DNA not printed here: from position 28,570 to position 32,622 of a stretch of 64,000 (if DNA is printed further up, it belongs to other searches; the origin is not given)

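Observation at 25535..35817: MoxR AAA+ / DUF58-transglutaminase module nested inside an ATPase-less Opp-type permease + SBP transcription unit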

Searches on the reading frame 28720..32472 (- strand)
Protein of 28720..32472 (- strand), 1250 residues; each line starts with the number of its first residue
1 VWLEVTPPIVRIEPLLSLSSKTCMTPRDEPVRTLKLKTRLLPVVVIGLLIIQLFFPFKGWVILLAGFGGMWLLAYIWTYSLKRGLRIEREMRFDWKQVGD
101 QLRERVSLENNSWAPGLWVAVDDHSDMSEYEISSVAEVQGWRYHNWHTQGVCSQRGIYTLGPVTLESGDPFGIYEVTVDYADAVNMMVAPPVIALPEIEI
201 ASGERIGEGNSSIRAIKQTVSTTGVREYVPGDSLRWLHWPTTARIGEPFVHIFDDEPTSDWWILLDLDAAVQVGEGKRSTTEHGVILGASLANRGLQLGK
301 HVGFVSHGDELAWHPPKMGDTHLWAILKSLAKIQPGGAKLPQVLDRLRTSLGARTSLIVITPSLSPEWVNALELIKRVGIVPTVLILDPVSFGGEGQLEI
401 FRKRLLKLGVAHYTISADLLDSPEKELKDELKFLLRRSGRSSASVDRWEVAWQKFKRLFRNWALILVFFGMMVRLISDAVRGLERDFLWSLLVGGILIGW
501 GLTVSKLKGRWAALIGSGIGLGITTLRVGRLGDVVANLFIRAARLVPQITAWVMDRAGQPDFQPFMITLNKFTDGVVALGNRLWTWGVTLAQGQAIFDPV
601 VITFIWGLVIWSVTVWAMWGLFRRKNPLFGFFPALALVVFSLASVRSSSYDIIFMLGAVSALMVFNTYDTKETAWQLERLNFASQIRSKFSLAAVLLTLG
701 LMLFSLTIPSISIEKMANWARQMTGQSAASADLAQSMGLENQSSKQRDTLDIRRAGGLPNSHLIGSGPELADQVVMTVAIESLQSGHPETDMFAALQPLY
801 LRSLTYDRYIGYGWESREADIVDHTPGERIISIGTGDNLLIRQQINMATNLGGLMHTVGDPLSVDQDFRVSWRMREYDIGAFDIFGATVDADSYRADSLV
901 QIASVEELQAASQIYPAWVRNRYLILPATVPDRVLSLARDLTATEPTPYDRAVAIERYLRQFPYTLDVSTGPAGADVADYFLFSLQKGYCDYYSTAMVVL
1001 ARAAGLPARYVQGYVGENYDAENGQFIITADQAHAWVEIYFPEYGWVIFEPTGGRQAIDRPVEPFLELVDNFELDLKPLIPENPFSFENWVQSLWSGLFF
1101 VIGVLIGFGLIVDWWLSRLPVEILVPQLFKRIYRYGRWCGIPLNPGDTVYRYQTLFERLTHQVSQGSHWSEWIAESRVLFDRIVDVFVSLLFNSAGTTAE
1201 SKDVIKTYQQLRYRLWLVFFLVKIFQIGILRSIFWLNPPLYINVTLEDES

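Call 3: search_protein_families(library=pfam, proteins=[window:28720-32472:-], max_evalue=0.01)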
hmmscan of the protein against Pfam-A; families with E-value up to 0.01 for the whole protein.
window:28720-32472:- (1250 aa): 2 families
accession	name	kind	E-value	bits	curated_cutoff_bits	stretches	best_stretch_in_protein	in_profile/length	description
PF01841.26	Transglut_core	-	8e-27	94.1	23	1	936-1051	2-108/108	Transglutaminase-like superfamily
PF01882.25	DUF58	-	1.2e-22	80.7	23.4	1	225-389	2-171/216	Protein of unknown function DUF58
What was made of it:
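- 28720..32403 (-): DUF58~TgpA fusion protein (1227 aa). Predicted layout: 2 TM, cytoplasmic DUF58 domain, 7 TM, extracytoplasmic transglutaminase-like Cys-His-Glu domain, 1 TM, cytoplasmic tail. Pfam DUF58 + Transglut_core (call 3).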

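Call 8: find_homologous_proteins(query=window:28720-32472:-, max_evalue=1e-10)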
Query window:28720-32472:- (1250 aa): 57 proteins with E <= 1e-10 among 8000 candidates.
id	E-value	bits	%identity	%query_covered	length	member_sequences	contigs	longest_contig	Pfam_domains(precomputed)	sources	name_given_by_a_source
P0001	0.0e+0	2813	100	98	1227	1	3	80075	PF01882.26,PF01841.26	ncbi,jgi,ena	-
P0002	0.0e+0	2289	79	98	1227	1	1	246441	PF01882.26,PF01841.26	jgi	jgi:uncharacterized protein (DUF58 family)/transglutaminase-like putative cysteine protease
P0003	0.0e+0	1678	58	98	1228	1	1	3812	PF01882.26,PF01841.26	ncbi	-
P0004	0.0e+0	1593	56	98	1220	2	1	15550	PF01882.26,PF01841.26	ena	-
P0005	0.0e+0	1567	54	98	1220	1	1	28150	PF11992.14,PF01882.26,PF01841.26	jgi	jgi:transglutaminase-like putative cysteine protease/uncharacterized protein (DUF58 family)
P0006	0.0e+0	1562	56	98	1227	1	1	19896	PF11992.14,PF01882.26,PF01841.26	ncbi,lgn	-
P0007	0.0e+0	1539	54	98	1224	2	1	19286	PF11992.14,PF01882.26,PF01841.26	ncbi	ncbi:MAG: transglutaminaseTgpA domain-containing protein [Chloroflexota bacterium]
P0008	0.0e+0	1535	54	98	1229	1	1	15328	PF11992.14,PF01882.26,PF01841.26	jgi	-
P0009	0.0e+0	1533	54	98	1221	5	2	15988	PF01882.26,PF01841.26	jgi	jgi:transglutaminase-like putative cysteine protease/uncharacterized protein (DUF58 family)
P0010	0.0e+0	1533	54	98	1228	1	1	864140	PF11992.14,PF01882.26,PF01841.26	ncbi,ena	-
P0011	0.0e+0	1520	53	98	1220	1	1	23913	PF01882.26,PF01841.26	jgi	-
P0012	0.0e+0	1520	54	98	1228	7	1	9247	PF01882.26,PF01841.26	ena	-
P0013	0.0e+0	1516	53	98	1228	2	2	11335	PF01882.26,PF01841.26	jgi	-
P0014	0.0e+0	1502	54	98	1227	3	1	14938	PF01882.26,PF01841.26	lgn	-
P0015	0.0e+0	1502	53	98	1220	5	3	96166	PF01882.26,PF01841.26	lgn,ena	-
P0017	0.0e+0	1494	52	98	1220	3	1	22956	PF01882.26,PF01841.26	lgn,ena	-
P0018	0.0e+0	1490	52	98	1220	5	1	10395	PF01882.26,PF01841.26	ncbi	-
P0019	0.0e+0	1483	53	98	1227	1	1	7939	PF01882.26,PF01841.26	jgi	jgi:uncharacterized protein (DUF58 family)/transglutaminase-like putative cysteine protease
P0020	0.0e+0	1472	51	98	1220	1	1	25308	PF01882.26,PF01841.26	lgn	-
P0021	0.0e+0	1470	53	98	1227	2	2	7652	PF01882.26,PF01841.26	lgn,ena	-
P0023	0.0e+0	1439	53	93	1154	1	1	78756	PF11992.14,PF01882.26,PF01841.26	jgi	-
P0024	0.0e+0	1419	51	98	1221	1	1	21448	PF11992.14,PF01882.26,PF01841.26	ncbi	-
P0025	0.0e+0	1419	50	98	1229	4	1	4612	PF01882.26,PF01841.26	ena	-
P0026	0.0e+0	1418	52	98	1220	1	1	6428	PF01882.26,PF01841.26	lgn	-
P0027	0.0e+0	1416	51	96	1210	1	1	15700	PF11992.14,PF01882.26,PF01841.26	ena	-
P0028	0.0e+0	1414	52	94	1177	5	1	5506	PF11992.14,PF01882.26,PF01841.26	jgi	-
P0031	0.0e+0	1401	49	98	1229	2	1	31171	PF01882.26,PF01841.26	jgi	jgi:uncharacterized protein (DUF58 family)/transglutaminase-like putative cysteine protease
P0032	0.0e+0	1365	52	96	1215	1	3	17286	PF11992.14,PF01882.26,PF01841.26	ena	-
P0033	0.0e+0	1351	48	98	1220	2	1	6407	PF01882.26,PF01841.26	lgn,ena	-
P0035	0.0e+0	1332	48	98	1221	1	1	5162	PF11992.14,PF01882.26,PF01841.26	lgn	-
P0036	0.0e+0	1318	47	98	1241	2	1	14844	PF01882.26,PF01841.26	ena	-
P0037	0.0e+0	1286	54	82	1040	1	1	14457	PF11992.14,PF01882.26,PF01841.26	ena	-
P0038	0.0e+0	1268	50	90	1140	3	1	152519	PF01882.26,PF01841.26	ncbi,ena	-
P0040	0.0e+0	1229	48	94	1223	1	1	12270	PF01882.26,PF01841.26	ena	-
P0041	0.0e+0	1202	51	85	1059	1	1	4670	PF11992.14,PF01882.26,PF01841.26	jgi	jgi:transglutaminase-like putative cysteine protease/uncharacterized protein (DUF58 family)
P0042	0.0e+0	1107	43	98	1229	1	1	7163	PF11992.14,PF01882.26,PF01841.26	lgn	-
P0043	0.0e+0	1097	42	97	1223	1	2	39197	PF01882.26,PF01841.26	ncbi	-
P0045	0.0e+0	1092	42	97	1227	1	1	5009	PF01882.26,PF01841.26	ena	-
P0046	0.0e+0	1039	41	97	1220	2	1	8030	PF01882.26,PF01841.26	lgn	-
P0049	4.3e-178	612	37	76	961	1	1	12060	PF01882.26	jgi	jgi:uncharacterized protein (DUF58 family)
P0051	4.8e-40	155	49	14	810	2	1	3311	PF11992.14,PF13559.12,PF01841.26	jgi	jgi:transglutaminase-like putative cysteine protease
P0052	1.8e-39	153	41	16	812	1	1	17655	PF11992.14,PF13559.12,PF01841.26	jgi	-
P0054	1.1e-25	108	29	20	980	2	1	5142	PF11992.14,PF01841.26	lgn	-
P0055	2.2e-17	80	37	10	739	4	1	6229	PF11992.14,PF01841.26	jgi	jgi:transglutaminase-like putative cysteine protease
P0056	1.7e-15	74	33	11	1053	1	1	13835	PF11992.14,PF01841.26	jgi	jgi:transglutaminase-like putative cysteine protease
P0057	6.1e-11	59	34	12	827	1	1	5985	PF11992.14,PF01841.26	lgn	-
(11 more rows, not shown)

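Call 9: find_encoding_contigs(protein=P0002, flank=10000, max_places=2)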
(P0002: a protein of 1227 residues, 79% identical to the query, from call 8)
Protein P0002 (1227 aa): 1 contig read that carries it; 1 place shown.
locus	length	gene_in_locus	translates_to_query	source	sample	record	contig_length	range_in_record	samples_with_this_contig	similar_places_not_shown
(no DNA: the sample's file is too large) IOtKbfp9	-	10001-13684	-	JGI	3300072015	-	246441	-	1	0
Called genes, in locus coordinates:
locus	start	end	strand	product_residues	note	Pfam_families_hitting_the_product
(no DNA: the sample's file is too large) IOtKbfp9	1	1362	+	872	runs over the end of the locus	PF00496:SBP_bac_5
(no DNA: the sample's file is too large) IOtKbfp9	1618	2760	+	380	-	PF00528:BPD_transp_1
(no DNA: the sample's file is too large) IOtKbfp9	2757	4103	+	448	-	PF00528:BPD_transp_1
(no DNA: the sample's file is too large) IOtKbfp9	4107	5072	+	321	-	PF00005:ABC_tran, PF02463:SMC_N (faint), PF07728:AAA_5 (faint), PF13401:AAA_22 (faint), PF13304:AAA_21, PF08352:oligo_HPY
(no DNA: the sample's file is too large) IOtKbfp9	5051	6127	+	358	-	PF00005:ABC_tran, PF08352:oligo_HPY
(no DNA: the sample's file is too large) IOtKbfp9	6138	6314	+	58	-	-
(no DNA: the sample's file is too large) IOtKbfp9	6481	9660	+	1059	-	PF13428:TPR_14 (faint), PF14559:TPR_19 (faint), PF00528:BPD_transp_1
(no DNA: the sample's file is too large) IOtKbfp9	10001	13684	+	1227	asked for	PF01882:DUF58, PF01841:Transglut_core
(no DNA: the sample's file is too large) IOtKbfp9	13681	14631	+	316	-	PF20030:bpMoxR, PF00004:AAA, PF07726:AAA_3, PF07728:AAA_5, PF17863:AAA_lid_2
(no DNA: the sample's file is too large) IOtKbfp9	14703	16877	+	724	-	PF00496:SBP_bac_5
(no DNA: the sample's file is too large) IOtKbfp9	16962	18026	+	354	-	PF00072:Response_reg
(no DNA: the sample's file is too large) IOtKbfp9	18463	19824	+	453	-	PF00483:NTP_transferase, PF01128:IspD, PF12804:NTP_transf_3, PF25084:LbH_EIF2B, PF25087:GMPPB_C (faint), PF00132:Hexapep (weak), PF14602:Hexapep_2 (faint), PF00132:Hexapep (weak)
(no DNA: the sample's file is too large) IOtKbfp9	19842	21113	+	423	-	PF01595:CNNM, PF00571:CBS, PF03471:CorC_HlyC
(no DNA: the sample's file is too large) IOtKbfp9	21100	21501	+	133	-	PF00383:dCMP_cyt_deam_1, PF08211:dCMP_cyt_deam_2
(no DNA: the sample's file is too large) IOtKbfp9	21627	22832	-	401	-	PF04087:DUF389, PF08239:SH3_3 (weak)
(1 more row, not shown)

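Call 10: find_encoding_contigs(protein=P0010, flank=10000, max_places=2)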
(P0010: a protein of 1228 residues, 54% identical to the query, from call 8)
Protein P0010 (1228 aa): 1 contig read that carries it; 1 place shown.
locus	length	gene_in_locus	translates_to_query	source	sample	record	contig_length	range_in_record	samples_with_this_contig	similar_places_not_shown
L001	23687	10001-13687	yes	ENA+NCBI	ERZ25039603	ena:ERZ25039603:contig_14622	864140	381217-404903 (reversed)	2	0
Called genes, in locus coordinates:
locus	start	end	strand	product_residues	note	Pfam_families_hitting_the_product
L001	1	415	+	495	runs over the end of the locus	PF00496:SBP_bac_5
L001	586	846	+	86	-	-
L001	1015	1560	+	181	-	-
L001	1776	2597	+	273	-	-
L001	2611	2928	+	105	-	PF00528:BPD_transp_1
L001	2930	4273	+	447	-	PF00528:BPD_transp_1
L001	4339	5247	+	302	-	PF00005:ABC_tran, PF02463:SMC_N (faint), PF13401:AAA_22 (faint), PF13304:AAA_21, PF08352:oligo_HPY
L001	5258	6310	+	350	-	PF00005:ABC_tran, PF02463:SMC_N (faint), PF08352:oligo_HPY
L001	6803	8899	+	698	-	PF13428:TPR_14 (faint), PF13432:TPR_16 (faint), PF00528:BPD_transp_1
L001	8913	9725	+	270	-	PF00528:BPD_transp_1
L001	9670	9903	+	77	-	-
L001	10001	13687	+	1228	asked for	PF01882:DUF58, PF11992:TgpA_N, PF01841:Transglut_core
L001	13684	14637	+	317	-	PF00493:MCM (faint), PF20030:bpMoxR, PF00004:AAA (weak), PF07726:AAA_3, PF07728:AAA_5, PF17863:AAA_lid_2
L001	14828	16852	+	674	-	PF00496:SBP_bac_5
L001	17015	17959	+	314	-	PF00072:Response_reg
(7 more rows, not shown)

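Call 11: find_encoding_contigs(protein=P0038, flank=10000, max_places=2)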
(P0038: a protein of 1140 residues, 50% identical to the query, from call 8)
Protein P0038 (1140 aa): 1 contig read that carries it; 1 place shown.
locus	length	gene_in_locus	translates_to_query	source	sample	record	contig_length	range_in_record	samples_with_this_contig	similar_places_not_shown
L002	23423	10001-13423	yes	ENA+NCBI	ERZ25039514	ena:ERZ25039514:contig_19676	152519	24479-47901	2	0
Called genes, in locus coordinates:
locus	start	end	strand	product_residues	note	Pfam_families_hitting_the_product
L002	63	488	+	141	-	-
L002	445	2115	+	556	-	PF00496:SBP_bac_5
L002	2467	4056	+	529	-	PF00528:BPD_transp_1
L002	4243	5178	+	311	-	PF12911:OppC_N, PF00528:BPD_transp_1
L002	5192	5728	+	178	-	-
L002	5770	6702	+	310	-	PF00005:ABC_tran, PF13304:AAA_21 (weak), PF08352:oligo_HPY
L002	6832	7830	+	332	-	PF00005:ABC_tran, PF13304:AAA_21 (faint), PF08352:oligo_HPY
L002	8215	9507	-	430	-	PF13546:DDE_5, PF04693:DDE_Tnp_2, PF01609:DDE_Tnp_1, PF13701:DDE_Tnp_1_4 (weak)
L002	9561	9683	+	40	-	-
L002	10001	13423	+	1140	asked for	PF01882:DUF58, PF01841:Transglut_core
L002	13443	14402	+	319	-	PF00528:BPD_transp_1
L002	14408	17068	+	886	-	PF00528:BPD_transp_1, PF13360:PQQ_2, PF13570:Beta-prop_ACSF4 (weak)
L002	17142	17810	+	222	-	PF00493:MCM (faint), PF20030:bpMoxR, PF00004:AAA (weak), PF07726:AAA_3, PF07728:AAA_5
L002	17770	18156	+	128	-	PF17863:AAA_lid_2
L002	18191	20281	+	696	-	PF00496:SBP_bac_5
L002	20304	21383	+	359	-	PF00072:Response_reg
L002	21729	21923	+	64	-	-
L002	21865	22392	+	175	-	PF00483:NTP_transferase (weak), PF12804:NTP_transf_3 (weak)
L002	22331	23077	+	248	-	PF25087:GMPPB_C (faint), PF25084:LbH_EIF2B, PF00132:Hexapep, PF14602:Hexapep_2 (weak)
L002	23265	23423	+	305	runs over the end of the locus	PF01595:CNNM, PF00571:CBS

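Call 12: find_encoding_contigs(protein=P0043, flank=10000, max_places=2)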
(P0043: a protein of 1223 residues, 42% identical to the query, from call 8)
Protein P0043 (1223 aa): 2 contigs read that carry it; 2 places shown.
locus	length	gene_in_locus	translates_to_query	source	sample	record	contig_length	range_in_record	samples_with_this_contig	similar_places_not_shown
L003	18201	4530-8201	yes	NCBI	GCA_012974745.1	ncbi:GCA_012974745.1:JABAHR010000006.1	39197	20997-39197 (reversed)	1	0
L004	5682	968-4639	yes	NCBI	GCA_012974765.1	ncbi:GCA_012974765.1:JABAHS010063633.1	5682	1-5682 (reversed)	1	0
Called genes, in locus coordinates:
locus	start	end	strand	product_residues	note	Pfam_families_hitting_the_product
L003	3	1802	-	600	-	?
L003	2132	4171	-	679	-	-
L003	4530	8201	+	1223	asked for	PF01882:DUF58, PF01841:Transglut_core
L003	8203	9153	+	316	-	PF00493:MCM (faint), PF20030:bpMoxR, PF00004:AAA (weak), PF07726:AAA_3, PF07728:AAA_5, PF17863:AAA_lid_2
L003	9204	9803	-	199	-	-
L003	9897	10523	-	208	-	-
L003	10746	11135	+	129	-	-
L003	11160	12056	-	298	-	PF01040:UbiA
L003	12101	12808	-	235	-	PF01209:Ubie_methyltran, PF02353:CMAS, PF13489:Methyltransf_23, PF05175:MTS, PF06325:PrmA, PF13847:Methyltransf_31, PF08241:Methyltransf_11, PF08242:Methyltransf_12, +2 more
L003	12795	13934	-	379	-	PF13685:Fe-ADH_2, PF01761:DHQ_synthase, PF24621:DHQS_C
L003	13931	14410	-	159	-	PF02664:LuxS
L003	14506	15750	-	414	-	PF01261:AP_endonuc_2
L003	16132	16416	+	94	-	PF08734:GYD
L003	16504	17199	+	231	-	-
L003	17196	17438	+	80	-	PF00248:Aldo_ket_red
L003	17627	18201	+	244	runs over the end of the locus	PF03848:TehB (weak), PF13489:Methyltransf_23, PF13847:Methyltransf_31, PF08241:Methyltransf_11, PF08242:Methyltransf_12, PF13649:Methyltransf_25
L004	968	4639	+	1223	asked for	PF01882:DUF58, PF01841:Transglut_core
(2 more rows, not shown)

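Call 13: find_encoding_contigs(protein=P0049, flank=10000, max_places=2)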
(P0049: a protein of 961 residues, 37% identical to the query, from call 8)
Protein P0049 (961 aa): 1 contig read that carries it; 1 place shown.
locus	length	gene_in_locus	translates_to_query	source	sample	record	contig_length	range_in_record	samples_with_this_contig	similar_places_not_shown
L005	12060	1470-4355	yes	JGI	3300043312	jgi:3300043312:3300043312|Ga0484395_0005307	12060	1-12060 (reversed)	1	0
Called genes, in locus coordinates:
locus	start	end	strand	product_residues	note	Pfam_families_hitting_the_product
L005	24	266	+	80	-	PF02780:Transketolase_C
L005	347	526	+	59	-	-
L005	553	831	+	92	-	-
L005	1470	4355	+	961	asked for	PF01882:DUF58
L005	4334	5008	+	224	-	PF01841:Transglut_core (weak)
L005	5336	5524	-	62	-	-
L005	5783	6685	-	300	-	PF01925:TauE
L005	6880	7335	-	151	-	PF02082:Rrf2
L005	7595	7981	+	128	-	PF01521:Fe-S_biosyn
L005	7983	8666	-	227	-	PF08239:SH3_3 (weak)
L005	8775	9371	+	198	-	PF12773:DZR (weak)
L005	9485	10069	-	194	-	-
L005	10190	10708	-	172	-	PF00128:Alpha-amylase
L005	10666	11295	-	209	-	PF00128:Alpha-amylase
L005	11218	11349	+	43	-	-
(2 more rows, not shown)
